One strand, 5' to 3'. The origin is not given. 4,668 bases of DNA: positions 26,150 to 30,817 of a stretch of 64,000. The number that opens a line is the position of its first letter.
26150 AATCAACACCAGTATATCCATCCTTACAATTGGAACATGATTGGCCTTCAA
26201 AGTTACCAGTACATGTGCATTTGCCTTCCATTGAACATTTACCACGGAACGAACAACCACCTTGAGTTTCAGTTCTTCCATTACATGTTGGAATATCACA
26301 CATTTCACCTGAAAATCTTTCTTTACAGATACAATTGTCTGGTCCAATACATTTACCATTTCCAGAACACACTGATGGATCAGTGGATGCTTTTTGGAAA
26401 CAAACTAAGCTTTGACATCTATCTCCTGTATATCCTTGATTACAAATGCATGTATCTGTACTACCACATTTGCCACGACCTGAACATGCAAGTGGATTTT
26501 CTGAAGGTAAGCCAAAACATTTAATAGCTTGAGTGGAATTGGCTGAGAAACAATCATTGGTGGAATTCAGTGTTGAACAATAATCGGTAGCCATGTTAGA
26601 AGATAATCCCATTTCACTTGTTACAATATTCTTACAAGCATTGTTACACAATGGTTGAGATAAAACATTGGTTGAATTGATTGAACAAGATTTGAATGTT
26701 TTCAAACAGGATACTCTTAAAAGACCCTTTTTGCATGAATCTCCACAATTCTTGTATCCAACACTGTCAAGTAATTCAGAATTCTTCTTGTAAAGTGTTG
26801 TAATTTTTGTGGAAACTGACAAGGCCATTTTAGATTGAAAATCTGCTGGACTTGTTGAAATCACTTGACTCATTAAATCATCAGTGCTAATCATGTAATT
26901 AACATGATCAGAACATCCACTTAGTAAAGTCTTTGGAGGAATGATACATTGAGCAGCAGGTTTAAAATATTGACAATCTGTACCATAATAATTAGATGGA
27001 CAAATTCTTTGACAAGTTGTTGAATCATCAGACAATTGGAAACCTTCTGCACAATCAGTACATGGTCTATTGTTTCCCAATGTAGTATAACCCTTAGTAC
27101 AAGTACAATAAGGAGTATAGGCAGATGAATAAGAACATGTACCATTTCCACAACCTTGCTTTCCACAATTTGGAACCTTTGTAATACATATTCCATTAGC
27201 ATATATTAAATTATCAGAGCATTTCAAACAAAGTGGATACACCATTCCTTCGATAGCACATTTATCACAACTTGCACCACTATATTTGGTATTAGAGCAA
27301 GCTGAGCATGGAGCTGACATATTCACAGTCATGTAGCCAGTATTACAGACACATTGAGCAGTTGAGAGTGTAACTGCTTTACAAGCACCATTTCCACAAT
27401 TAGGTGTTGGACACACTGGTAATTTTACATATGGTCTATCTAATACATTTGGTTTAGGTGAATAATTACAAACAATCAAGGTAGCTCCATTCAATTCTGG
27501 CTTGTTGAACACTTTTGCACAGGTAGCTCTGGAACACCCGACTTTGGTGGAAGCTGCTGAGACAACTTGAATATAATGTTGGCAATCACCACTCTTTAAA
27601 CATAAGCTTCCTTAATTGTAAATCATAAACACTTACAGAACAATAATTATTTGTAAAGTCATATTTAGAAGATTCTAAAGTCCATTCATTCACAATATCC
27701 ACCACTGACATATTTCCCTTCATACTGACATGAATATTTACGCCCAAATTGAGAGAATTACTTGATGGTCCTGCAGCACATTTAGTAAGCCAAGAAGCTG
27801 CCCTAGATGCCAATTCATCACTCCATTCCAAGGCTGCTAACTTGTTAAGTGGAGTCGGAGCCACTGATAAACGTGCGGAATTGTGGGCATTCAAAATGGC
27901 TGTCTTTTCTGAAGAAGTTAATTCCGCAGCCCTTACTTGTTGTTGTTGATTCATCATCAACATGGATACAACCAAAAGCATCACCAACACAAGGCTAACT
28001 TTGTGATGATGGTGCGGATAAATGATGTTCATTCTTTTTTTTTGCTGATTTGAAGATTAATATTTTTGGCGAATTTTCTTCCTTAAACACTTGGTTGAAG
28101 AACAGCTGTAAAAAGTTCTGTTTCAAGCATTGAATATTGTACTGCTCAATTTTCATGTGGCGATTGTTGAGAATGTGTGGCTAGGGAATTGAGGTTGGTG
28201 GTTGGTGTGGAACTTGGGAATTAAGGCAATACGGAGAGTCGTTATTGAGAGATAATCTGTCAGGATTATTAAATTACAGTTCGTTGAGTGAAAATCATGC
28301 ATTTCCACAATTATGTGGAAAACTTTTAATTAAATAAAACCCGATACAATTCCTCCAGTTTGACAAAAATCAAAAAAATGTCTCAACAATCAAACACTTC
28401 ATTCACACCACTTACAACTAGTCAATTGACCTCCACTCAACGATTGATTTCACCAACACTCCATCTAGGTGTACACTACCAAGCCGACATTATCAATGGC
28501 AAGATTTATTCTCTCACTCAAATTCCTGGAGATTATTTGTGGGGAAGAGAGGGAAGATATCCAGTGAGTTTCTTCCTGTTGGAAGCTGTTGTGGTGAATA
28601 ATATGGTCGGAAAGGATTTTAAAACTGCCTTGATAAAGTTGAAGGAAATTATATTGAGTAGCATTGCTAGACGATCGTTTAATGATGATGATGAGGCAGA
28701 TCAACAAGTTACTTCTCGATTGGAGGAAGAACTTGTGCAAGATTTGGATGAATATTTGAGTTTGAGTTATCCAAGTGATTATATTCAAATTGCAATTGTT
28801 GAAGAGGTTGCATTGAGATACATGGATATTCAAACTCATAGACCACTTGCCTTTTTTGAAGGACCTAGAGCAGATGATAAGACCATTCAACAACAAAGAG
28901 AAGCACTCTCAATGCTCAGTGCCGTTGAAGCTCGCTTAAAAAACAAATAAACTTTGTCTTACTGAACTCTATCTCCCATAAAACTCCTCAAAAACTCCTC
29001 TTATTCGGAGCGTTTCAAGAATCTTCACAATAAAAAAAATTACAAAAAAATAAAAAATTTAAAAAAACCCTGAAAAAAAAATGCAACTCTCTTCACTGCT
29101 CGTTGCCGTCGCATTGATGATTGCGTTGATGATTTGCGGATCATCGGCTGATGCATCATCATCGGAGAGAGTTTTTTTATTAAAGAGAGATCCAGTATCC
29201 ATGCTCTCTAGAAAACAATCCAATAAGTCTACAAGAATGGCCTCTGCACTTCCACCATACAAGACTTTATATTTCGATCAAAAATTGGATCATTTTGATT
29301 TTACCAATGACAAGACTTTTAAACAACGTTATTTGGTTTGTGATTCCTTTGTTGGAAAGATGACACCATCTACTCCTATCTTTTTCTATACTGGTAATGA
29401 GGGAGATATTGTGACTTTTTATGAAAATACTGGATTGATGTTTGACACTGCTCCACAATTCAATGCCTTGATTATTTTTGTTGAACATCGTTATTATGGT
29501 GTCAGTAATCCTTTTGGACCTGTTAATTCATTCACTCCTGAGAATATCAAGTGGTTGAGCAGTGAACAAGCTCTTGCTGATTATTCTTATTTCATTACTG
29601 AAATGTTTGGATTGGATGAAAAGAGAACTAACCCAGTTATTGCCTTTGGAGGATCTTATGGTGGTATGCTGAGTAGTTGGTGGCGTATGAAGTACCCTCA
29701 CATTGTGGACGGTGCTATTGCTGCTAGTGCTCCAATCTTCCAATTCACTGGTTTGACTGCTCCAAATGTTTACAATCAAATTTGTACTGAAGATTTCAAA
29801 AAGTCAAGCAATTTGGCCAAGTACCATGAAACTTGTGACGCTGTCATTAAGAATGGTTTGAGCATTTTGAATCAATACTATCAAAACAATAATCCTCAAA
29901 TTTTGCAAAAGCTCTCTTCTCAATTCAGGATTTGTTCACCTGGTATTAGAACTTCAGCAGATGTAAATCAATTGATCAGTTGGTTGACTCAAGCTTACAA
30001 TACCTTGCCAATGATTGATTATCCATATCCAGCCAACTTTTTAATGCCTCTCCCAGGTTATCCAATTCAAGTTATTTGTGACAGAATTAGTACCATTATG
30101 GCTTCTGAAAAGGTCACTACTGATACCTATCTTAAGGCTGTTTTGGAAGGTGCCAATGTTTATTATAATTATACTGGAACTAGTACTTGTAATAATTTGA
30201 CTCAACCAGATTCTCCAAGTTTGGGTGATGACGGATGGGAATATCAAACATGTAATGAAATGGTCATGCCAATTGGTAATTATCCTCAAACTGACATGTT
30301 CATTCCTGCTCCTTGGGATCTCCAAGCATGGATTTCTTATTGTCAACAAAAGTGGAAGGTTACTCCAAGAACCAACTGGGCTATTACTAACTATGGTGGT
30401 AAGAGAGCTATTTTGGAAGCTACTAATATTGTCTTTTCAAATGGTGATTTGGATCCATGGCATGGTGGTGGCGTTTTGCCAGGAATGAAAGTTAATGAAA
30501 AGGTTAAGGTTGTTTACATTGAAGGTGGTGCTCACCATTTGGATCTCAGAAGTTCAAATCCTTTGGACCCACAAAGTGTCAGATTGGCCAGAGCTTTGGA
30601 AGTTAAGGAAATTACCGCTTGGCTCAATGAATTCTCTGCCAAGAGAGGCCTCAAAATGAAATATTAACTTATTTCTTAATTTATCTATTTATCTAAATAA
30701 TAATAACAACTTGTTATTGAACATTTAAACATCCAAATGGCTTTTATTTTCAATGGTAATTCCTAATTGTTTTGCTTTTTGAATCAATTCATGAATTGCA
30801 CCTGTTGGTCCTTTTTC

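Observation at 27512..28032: CAP (PR-1/SCP) domain fused to an EGF array through a 43-nt phase-0 intron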

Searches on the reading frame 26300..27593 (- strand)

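Call 31: search_protein_families(library=pfam, proteins=[window:26300-27593:-], max_evalue=1)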
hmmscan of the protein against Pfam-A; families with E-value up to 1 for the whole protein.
window:26300-27593:- (431 aa): 7 families
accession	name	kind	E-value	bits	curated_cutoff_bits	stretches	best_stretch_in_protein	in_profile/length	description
PF12662.13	cEGF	-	1.3e-08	34.9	26.6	2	181-197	6-22/24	Complement Clr-like EGF-like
PF07974.19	EGF_2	-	8.6e-06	26.5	22.1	2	368-393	6-32/32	EGF-like domain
PF00008.33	EGF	-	1e-05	26.1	21.5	2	365-392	3-32/32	EGF-like domain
PF23106.1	EGF_Teneurin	-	2.3e-05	24.8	24.3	2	369-394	4-28/30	Teneurin-like EGF domain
PF25024.1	EGF_TEN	-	0.00097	19.2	65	1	348-430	45-120/234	Teneurin EGF domain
PF18720.7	EGF_Tenascin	-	0.0079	16.7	25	1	367-393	3-28/29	Tenascin EGF domain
PF00188.32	CAP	-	0.0084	17.4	21.1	1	6-44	86-117/117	Cysteine-rich secretory protein family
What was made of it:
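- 27051..27413 (-): Two EGF-like cysteine modules directly after the CAP domain (aa 193-313). Pfam cEGF, 34.9 bits (call 31).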

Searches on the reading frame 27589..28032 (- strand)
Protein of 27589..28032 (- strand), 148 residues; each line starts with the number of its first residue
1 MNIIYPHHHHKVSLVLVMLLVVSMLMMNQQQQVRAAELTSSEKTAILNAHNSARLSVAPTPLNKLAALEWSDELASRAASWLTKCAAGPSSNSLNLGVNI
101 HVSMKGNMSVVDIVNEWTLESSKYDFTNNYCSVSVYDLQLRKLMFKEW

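Call 4: search_protein_families(library=pfam, proteins=[window:27589-28032:-], max_evalue=0.01)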
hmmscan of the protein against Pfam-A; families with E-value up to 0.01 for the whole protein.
seq(148 aa): 1 family
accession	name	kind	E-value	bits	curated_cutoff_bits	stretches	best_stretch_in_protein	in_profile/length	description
PF00188.32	CAP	-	1.6e-06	29.4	21.1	1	47-127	1-85/117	Cysteine-rich secretory protein family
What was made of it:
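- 27637..28032 (-): Exon 1: ATG, signal peptide and the first two thirds of the CAP domain (132 codons). Pfam CAP HMM positions 1-85, 29.4 bits, when scanned alone (call 4).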

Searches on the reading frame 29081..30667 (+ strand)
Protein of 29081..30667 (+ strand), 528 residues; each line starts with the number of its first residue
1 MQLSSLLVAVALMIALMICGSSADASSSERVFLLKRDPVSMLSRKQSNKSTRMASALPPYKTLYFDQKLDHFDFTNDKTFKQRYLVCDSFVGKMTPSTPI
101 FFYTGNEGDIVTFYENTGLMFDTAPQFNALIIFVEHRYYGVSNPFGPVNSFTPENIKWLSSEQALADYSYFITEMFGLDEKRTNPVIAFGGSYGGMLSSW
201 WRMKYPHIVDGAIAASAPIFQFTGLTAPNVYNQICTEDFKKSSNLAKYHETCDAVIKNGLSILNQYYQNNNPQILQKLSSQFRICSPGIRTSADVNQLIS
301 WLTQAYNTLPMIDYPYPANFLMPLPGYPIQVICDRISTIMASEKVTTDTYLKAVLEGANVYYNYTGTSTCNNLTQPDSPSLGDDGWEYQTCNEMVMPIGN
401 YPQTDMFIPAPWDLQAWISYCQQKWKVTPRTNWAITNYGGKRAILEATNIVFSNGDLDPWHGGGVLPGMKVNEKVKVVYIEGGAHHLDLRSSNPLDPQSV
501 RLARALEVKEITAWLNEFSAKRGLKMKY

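Call 7: find_encoding_contigs(protein=window:29081-30667:+, flank=3000, max_places=3)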
Protein window:29081-30667:+ (528 aa): no gene with exactly this product is on record in the collection.
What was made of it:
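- Tried and rejected: A look-up of encoding contigs for a neighbouring N. gruberi protein found nothing, so that index seems not to hold this genome, and it was not pursued (call 7).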

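Call 14: list_cluster_members(proteins=[window:29081-30667:+, window:9832-11274:+, window:11596-12978:+, window:17252-18430:-, window:18563-19684:-, window:31021-32103:-, window:32490-33434:-, window:40396-41370:-, window:44136-44948:+, window:27586-28032:-])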
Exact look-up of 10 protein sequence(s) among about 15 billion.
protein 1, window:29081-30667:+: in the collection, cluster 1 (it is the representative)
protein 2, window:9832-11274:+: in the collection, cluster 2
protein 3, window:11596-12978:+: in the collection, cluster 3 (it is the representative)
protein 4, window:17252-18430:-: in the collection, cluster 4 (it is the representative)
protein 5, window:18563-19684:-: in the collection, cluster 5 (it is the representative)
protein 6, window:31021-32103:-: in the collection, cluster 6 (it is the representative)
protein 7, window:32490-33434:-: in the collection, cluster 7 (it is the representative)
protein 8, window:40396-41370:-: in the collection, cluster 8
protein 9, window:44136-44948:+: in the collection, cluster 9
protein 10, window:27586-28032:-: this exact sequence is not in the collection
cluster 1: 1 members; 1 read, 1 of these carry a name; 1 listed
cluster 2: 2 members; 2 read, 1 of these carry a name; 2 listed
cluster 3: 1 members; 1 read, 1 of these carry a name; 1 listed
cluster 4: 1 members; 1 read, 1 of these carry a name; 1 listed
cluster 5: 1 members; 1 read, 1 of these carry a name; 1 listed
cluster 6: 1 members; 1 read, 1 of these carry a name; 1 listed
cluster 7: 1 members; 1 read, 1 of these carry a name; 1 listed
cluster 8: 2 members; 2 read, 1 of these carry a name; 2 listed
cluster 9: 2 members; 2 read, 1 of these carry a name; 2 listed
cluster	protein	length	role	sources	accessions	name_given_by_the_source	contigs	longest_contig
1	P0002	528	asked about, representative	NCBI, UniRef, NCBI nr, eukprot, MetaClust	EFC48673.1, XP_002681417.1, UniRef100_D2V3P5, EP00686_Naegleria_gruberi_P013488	lysosomal carboxypeptidase [Naegleria gruberi] | Lysosomal carboxypeptidase n=1 Tax=Naegleria gruberi TaxID=5762 RepID=D2V3P5_NAEGR | XP_002681417.1 lysosomal carboxypeptidase [Naegleria gruberi strain NEG-M]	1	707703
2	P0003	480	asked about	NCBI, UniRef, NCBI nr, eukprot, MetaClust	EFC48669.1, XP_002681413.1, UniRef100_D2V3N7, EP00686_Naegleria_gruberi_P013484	ferrochelatase [Naegleria gruberi] | Ferrochelatase n=1 Tax=Naegleria gruberi TaxID=5762 RepID=D2V3N7_NAEGR | XP_002681413.1 ferrochelatase [Naegleria gruberi]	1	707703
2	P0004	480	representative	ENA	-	-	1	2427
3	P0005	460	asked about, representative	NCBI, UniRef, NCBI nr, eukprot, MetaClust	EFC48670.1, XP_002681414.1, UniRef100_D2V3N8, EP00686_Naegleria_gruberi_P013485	predicted protein [Naegleria gruberi] | Predicted protein n=1 Tax=Naegleria gruberi TaxID=5762 RepID=D2V3N8_NAEGR | uncharacterized protein NAEGRDRAFT_63432 [Naegleria gruberi]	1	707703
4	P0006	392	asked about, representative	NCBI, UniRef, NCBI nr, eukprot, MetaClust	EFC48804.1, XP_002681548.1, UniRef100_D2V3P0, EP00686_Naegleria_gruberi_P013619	predicted protein [Naegleria gruberi] | Predicted protein n=1 Tax=Naegleria gruberi TaxID=5762 RepID=D2V3P0_NAEGR | uncharacterized protein NAEGRDRAFT_63434 [Naegleria gruberi]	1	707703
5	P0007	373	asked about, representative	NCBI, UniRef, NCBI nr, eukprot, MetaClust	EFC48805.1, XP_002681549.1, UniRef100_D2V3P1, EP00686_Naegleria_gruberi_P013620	hypothetical protein NAEGRDRAFT_63435 [Naegleria gruberi] | F-box domain-containing protein n=1 Tax=Naegleria gruberi TaxID=5762 RepID=D2V3P1_NAEGR | uncharacterized protein NAEGRDRAFT_63435 [Naegleria gruberi]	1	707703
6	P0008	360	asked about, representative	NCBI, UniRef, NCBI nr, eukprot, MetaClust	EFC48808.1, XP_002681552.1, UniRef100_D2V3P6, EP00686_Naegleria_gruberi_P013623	predicted protein [Naegleria gruberi] | Predicted protein n=1 Tax=Naegleria gruberi TaxID=5762 RepID=D2V3P6_NAEGR | uncharacterized protein NAEGRDRAFT_63440 [Naegleria gruberi]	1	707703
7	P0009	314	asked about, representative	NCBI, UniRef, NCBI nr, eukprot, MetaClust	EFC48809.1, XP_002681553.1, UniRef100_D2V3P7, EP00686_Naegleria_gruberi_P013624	predicted protein [Naegleria gruberi] | Predicted protein n=1 Tax=Naegleria gruberi TaxID=5762 RepID=D2V3P7_NAEGR | uncharacterized protein NAEGRDRAFT_63441 [Naegleria gruberi]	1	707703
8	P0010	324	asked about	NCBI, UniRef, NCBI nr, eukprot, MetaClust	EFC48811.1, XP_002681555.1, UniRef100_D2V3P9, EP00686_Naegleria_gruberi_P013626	predicted protein [Naegleria gruberi] | Predicted protein n=1 Tax=Naegleria gruberi TaxID=5762 RepID=D2V3P9_NAEGR | uncharacterized protein NAEGRDRAFT_63444 [Naegleria gruberi]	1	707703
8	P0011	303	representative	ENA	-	-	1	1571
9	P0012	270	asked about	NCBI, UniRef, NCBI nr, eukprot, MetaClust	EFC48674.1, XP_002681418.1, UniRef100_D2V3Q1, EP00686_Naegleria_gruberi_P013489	predicted protein [Naegleria gruberi] | Predicted protein n=1 Tax=Naegleria gruberi TaxID=5762 RepID=D2V3Q1_NAEGR | uncharacterized protein NAEGRDRAFT_63446 [Naegleria gruberi]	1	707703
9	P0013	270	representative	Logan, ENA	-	-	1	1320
